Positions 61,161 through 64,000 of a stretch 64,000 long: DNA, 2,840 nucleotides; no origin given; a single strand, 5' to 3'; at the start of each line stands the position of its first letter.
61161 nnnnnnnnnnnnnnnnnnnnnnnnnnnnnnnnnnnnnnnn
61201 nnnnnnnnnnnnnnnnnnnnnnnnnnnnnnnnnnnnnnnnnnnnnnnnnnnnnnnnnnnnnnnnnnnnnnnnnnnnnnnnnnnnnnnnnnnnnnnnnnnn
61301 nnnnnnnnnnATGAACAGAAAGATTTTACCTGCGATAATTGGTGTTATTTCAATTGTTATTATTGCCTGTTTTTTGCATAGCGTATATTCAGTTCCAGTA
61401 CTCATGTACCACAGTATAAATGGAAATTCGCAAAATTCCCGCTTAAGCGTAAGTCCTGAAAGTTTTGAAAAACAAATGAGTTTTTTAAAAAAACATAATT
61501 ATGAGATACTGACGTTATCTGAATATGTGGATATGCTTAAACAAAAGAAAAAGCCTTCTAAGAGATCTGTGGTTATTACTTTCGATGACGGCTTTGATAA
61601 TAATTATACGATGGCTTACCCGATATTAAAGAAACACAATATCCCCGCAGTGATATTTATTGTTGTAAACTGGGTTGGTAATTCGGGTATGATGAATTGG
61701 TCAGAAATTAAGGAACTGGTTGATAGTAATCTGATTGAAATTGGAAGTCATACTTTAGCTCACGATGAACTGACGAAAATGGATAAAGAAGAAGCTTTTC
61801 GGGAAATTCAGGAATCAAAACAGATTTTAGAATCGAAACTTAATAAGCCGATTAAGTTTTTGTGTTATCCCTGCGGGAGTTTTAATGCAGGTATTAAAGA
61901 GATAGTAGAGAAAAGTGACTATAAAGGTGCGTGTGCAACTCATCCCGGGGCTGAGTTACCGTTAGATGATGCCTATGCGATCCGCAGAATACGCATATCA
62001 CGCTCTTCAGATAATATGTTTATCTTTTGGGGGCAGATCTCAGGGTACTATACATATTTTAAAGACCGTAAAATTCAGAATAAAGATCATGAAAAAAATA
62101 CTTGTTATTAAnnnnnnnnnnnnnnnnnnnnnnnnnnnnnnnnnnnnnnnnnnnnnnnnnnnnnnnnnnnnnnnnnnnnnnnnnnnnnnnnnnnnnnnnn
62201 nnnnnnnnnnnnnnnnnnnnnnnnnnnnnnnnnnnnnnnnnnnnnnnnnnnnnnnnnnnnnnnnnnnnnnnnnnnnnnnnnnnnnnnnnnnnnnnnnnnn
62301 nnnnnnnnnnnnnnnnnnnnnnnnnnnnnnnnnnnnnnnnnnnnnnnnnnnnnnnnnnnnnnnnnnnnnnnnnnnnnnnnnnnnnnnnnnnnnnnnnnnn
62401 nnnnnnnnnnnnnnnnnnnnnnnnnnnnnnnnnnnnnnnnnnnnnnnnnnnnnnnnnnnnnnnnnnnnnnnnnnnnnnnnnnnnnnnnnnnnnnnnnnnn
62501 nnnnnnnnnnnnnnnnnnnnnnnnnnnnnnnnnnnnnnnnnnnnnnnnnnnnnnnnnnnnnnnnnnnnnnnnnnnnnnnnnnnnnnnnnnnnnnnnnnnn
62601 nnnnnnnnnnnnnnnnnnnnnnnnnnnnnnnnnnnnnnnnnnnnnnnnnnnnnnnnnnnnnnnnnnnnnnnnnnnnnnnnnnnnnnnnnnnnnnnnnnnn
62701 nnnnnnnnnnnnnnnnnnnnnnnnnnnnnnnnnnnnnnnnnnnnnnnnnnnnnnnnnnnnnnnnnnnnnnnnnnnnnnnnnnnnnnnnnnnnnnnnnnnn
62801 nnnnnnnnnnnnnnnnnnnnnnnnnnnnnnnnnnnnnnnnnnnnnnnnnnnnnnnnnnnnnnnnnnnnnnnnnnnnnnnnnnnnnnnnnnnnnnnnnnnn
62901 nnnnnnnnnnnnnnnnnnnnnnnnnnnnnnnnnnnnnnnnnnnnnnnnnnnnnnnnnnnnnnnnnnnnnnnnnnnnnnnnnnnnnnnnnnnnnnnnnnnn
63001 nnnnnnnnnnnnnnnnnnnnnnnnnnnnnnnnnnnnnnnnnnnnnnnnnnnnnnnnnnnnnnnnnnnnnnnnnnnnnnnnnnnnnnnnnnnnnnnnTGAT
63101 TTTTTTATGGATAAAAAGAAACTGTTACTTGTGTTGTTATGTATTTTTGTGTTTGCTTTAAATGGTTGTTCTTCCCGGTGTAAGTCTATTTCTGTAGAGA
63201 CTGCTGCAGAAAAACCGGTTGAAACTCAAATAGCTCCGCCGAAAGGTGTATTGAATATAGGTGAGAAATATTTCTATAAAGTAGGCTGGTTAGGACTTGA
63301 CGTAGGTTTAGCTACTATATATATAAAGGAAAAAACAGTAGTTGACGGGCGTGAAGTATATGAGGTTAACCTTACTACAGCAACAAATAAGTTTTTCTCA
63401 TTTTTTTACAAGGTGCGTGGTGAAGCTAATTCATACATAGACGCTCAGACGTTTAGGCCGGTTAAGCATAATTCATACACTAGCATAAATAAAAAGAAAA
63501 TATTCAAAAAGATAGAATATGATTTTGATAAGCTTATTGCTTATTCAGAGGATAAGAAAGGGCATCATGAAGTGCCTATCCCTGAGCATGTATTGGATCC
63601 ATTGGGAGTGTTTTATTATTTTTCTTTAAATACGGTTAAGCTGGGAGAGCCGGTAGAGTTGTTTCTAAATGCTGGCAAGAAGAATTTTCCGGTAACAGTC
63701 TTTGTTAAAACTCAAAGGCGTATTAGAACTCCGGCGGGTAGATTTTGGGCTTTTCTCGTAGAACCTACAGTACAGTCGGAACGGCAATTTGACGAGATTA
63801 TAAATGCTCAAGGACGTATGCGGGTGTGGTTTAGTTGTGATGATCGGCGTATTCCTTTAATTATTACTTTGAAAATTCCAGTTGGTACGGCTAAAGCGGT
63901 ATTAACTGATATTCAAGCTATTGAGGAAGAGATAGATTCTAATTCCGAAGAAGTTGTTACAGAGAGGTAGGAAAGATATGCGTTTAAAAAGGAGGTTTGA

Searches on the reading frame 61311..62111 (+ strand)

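Call 59: search_protein_families(library=pfam, proteins=[window:61311-62111:+], max_evalue=0.00001)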
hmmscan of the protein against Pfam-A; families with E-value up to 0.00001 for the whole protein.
window:61311-62111:+ (266 aa): 1 family
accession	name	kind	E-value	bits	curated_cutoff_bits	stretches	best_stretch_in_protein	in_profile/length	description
PF01522.26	Polysacc_deac_1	-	4e-30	104.8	23.1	1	79-205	1-122/124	Polysaccharide deacetylase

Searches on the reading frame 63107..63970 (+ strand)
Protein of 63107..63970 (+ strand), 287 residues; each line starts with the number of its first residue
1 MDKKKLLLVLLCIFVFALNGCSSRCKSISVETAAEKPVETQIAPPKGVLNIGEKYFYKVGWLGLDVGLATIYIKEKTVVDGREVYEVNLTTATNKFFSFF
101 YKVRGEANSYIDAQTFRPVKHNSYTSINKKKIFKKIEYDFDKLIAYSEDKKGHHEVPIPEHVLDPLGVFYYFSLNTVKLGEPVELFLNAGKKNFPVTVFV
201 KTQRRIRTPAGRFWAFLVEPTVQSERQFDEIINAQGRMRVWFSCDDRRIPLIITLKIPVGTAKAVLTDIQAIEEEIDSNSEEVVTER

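Call 59: search_protein_families(library=pfam, proteins=[window:63107-63970:+], max_evalue=0.00001)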
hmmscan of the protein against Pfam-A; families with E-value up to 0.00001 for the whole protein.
window:63107-63970:+ (287 aa): 1 family
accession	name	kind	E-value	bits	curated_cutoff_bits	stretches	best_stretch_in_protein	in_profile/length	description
PF11306.15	DUF3108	-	4e-36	125.2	26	1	57-267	2-209/209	Protein of unknown function (DUF3108)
